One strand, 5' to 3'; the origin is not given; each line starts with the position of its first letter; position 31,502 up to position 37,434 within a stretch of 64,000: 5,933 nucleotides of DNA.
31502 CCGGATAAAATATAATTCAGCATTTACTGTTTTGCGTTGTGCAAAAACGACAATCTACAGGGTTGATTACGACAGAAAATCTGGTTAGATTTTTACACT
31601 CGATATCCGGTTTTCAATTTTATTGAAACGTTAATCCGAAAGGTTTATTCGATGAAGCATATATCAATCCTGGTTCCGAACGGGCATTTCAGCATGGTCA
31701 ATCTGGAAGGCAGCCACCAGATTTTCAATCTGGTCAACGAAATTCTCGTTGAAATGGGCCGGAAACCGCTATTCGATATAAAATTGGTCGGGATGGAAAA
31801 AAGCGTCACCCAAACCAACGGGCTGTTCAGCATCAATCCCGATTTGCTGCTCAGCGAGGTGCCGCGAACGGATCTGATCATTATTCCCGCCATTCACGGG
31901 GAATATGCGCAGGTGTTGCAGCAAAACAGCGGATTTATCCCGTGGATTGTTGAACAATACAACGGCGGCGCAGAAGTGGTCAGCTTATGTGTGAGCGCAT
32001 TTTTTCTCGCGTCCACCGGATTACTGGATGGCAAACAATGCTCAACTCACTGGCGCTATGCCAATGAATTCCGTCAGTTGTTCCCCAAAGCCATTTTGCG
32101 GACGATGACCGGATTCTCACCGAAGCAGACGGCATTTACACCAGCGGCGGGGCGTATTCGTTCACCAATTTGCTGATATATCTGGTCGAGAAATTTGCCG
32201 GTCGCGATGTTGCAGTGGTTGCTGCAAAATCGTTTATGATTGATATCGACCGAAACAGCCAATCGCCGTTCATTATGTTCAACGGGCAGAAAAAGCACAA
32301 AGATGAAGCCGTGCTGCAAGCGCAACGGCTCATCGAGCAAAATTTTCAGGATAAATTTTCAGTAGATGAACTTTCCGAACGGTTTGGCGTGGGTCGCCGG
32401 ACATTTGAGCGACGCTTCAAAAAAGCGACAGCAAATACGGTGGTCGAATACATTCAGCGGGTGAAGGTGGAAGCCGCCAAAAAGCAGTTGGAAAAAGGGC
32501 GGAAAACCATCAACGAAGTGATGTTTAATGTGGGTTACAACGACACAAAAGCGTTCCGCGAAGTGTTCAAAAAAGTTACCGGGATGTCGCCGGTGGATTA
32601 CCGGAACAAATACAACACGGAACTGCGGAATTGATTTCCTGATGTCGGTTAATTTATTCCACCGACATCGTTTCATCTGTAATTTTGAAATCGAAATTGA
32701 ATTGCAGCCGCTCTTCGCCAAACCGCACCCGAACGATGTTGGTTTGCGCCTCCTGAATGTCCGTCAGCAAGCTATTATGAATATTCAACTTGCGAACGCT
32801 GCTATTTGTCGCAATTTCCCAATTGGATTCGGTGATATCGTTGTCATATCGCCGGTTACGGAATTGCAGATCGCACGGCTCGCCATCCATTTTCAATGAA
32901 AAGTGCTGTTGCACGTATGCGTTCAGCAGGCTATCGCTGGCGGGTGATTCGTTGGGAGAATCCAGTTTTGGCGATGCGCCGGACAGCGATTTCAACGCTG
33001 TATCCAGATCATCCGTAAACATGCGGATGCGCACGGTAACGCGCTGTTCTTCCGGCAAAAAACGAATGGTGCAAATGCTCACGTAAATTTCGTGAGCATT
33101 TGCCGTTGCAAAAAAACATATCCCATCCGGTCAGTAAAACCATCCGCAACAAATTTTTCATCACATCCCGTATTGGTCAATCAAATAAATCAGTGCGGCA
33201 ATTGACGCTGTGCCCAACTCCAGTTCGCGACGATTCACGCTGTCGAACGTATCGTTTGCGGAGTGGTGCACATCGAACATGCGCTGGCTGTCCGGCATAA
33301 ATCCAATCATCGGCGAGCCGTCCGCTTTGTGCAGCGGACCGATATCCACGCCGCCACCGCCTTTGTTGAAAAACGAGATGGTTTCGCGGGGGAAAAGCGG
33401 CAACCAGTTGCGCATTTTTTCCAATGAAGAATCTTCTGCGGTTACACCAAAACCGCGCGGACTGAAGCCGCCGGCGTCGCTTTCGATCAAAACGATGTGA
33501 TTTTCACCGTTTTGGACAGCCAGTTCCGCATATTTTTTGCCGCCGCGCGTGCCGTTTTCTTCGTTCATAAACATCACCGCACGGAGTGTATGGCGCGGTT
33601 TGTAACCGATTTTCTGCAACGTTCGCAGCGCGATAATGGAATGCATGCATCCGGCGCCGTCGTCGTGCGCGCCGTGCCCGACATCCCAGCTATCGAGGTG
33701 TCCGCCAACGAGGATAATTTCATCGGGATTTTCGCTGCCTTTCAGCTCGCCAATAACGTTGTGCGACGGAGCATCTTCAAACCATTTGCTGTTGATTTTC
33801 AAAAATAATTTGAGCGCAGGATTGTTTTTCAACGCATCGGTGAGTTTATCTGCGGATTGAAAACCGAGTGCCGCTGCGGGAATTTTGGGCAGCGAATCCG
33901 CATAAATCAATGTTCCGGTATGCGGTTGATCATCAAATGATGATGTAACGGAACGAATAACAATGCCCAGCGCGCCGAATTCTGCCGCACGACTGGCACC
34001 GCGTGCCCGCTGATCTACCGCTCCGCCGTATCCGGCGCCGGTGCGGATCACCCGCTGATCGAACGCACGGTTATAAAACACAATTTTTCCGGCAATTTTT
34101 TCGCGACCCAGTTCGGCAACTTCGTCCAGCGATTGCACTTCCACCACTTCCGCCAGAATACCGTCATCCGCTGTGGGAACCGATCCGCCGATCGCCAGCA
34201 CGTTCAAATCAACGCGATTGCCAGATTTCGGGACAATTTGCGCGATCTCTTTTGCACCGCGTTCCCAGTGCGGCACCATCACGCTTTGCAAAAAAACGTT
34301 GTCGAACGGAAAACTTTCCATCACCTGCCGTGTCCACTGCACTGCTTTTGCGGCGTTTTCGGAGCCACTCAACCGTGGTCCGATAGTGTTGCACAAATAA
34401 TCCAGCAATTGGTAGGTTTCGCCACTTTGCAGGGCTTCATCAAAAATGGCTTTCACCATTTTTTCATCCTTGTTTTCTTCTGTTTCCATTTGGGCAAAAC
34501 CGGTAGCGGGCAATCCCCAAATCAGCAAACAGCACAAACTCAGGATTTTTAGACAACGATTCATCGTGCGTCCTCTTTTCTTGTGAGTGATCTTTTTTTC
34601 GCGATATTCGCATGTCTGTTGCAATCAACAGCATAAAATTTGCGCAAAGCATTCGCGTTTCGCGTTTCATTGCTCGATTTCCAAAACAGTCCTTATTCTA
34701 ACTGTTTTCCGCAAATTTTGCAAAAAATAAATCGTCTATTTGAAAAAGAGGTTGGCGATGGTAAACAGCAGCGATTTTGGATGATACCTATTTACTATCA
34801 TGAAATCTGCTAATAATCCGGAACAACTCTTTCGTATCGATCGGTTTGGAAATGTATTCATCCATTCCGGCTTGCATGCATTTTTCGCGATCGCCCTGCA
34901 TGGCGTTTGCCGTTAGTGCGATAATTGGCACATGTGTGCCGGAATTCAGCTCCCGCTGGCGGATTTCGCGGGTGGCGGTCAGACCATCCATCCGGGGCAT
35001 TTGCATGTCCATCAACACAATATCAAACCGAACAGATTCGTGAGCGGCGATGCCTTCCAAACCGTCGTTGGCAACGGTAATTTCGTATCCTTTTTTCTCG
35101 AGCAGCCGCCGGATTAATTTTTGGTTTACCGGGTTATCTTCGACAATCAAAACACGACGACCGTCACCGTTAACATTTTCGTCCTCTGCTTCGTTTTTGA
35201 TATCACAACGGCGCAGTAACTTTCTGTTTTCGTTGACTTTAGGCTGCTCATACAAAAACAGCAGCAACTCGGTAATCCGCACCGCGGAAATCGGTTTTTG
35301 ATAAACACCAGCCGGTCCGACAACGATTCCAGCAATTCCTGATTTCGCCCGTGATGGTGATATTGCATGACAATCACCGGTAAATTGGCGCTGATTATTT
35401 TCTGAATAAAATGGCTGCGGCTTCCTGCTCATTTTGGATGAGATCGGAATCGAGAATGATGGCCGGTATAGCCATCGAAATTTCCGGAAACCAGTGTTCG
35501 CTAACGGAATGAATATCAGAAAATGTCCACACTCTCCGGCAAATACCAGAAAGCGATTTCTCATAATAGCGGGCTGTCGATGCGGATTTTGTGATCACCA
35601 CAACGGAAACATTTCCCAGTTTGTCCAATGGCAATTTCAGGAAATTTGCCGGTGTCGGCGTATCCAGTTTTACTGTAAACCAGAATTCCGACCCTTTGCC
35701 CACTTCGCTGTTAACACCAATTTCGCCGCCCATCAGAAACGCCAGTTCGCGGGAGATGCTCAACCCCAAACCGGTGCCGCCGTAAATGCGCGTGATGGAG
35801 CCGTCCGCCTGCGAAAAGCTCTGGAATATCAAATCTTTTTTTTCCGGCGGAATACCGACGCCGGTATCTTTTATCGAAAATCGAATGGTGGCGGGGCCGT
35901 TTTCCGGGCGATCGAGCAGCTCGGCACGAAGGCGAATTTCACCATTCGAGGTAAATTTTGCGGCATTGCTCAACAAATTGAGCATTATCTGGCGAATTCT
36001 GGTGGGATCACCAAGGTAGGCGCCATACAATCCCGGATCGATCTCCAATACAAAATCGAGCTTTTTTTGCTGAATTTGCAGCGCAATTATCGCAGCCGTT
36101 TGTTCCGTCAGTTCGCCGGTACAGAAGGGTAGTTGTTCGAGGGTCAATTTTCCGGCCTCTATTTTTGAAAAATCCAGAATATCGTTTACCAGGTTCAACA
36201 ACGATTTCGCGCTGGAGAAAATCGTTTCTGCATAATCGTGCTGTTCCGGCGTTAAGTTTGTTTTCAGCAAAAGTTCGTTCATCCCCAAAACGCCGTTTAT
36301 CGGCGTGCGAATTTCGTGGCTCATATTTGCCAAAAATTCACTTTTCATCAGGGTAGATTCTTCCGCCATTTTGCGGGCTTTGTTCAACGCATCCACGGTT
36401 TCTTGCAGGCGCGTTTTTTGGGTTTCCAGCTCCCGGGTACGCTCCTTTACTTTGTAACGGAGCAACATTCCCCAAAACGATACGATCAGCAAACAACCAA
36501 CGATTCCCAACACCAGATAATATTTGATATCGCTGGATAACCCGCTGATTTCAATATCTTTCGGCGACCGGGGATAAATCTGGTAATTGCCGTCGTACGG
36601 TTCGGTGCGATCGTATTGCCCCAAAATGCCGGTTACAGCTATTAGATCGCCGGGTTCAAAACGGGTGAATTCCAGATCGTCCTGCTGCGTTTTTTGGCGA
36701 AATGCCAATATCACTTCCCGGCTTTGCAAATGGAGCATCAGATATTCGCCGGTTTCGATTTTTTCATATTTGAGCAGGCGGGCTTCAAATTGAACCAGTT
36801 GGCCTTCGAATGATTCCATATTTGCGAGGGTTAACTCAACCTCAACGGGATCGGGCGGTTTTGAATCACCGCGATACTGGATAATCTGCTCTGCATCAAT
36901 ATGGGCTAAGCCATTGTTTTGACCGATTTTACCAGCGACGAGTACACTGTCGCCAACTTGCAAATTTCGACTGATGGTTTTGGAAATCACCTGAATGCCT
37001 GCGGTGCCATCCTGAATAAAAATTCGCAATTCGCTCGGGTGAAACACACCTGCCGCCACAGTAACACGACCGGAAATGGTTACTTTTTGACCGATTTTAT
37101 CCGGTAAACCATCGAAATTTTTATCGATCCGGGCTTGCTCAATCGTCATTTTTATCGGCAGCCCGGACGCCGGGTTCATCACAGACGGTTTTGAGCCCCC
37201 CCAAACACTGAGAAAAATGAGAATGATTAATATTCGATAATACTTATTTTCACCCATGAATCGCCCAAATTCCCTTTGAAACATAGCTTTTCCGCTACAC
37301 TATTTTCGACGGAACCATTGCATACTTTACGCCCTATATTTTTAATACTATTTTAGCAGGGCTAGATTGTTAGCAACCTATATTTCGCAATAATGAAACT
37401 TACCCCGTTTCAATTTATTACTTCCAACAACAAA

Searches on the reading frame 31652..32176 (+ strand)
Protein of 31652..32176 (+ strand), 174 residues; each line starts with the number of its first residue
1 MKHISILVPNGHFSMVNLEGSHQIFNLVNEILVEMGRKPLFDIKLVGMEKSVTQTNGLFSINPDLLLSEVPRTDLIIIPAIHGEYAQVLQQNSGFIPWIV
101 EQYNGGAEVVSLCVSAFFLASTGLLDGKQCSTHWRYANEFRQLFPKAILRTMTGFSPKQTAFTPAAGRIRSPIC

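Call 11: search_protein_families(library=pfam, proteins=[window:31652-32176:+], max_evalue=0.001)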
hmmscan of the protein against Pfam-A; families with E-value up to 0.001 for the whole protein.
window:31652-32176:+ (174 aa): 1 family
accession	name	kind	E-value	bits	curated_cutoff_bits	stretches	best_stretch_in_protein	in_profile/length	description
PF01965.30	DJ-1_PfpI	-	8.9e-09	35.8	26.6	1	41-139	28-127/165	DJ-1/PfpI family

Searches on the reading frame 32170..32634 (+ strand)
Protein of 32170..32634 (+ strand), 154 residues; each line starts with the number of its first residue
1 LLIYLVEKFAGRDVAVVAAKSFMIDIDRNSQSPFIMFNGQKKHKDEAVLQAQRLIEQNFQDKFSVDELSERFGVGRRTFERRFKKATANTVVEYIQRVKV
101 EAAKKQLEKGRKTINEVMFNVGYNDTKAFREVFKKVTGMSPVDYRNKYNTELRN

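Call 11: search_protein_families(library=pfam, proteins=[window:32170-32634:+], max_evalue=0.001)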
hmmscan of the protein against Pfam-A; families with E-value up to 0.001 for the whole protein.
window:32170-32634:+ (154 aa): 2 families
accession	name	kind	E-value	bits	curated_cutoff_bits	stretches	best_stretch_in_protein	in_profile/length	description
PF12833.13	HTH_18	-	5.1e-22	78.4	33.6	1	68-146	1-79/80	Helix-turn-helix domain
PF00165.29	HTH_AraC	-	1.7e-15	57.1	26.6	2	108-146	2-42/42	Bacterial regulatory helix-turn-helix proteins, AraC family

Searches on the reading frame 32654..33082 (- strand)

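Call 11: search_protein_families(library=pfam, proteins=[window:32654-33082:-], max_evalue=0.001)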
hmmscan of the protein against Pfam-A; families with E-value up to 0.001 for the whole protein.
window:32654-33082:- (142 aa): 1 family
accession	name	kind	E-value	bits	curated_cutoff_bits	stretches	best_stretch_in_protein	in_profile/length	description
PF20420.3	DUF6702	-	3.9e-28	98.7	24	1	1-130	11-140/141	Domain of unknown function (DUF6702)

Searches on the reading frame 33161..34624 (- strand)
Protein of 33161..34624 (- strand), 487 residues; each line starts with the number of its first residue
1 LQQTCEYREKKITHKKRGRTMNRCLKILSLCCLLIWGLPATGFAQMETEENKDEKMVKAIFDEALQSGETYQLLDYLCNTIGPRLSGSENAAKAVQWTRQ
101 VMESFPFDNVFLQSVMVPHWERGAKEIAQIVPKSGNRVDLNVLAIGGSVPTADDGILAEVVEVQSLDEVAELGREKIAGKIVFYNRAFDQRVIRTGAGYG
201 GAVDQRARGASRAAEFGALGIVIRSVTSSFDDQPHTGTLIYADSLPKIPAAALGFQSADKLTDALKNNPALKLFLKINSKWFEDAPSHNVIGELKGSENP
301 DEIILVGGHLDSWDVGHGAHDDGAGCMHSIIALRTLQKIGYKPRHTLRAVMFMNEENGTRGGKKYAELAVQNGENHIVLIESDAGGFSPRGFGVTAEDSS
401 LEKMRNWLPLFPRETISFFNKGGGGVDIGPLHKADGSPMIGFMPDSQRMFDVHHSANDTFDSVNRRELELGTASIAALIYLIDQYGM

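Call 11: search_protein_families(library=pfam, proteins=[window:33161-34624:-], max_evalue=0.001)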
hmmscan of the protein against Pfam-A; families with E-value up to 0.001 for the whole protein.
window:33161-34624:- (487 aa): 2 families
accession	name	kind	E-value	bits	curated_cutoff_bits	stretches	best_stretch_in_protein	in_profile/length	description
PF04389.22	Peptidase_M28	-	1.2e-21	77.8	21.3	1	289-470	1-184/193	Peptidase family M28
PF01546.33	Peptidase_M20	-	2.5e-05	24.7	24.6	1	316-371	30-85/206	Peptidase family M20/M25/M40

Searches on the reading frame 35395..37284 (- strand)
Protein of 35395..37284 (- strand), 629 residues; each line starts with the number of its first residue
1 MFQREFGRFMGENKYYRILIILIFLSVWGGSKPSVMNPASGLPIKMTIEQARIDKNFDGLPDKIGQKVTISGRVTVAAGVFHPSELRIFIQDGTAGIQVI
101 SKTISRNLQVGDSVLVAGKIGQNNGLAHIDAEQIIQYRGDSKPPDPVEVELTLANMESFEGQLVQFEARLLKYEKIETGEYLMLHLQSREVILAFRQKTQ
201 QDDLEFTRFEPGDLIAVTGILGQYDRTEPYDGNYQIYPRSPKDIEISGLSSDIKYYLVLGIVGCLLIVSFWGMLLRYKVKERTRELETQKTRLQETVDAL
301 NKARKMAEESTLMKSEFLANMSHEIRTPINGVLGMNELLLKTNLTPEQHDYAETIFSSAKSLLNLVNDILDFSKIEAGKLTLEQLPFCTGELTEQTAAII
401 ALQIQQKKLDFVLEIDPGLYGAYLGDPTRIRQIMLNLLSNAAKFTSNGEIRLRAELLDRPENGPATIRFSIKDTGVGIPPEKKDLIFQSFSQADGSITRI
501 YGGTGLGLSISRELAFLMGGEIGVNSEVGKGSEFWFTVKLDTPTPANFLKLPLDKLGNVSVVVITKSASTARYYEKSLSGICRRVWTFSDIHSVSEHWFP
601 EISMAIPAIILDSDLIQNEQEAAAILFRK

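Call 39: search_protein_families(library=pfam, proteins=[window:35395-37284:-])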
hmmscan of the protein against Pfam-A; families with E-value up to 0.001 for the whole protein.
window:35395-37284:- (629 aa): 4 families
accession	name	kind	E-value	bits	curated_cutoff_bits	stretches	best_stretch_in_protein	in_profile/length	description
PF02518.31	HATPase_c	-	1.1e-28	100.4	26.4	1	425-541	1-110/111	Histidine kinase-, DNA gyrase B-, and HSP90-like ATPase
PF00512.31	HisKA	-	1.2e-23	83.4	26.9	1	313-378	1-66/66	His Kinase A (phospho-acceptor) domain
PF01336.31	tRNA_anti-codon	-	0.0001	22.6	27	0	68-134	1-72/75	OB-fold nucleic acid binding domain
PF18942.5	DUF5689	-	0.00013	22.4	28.6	0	55-244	11-217/217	Family of unknown function (DUF5689)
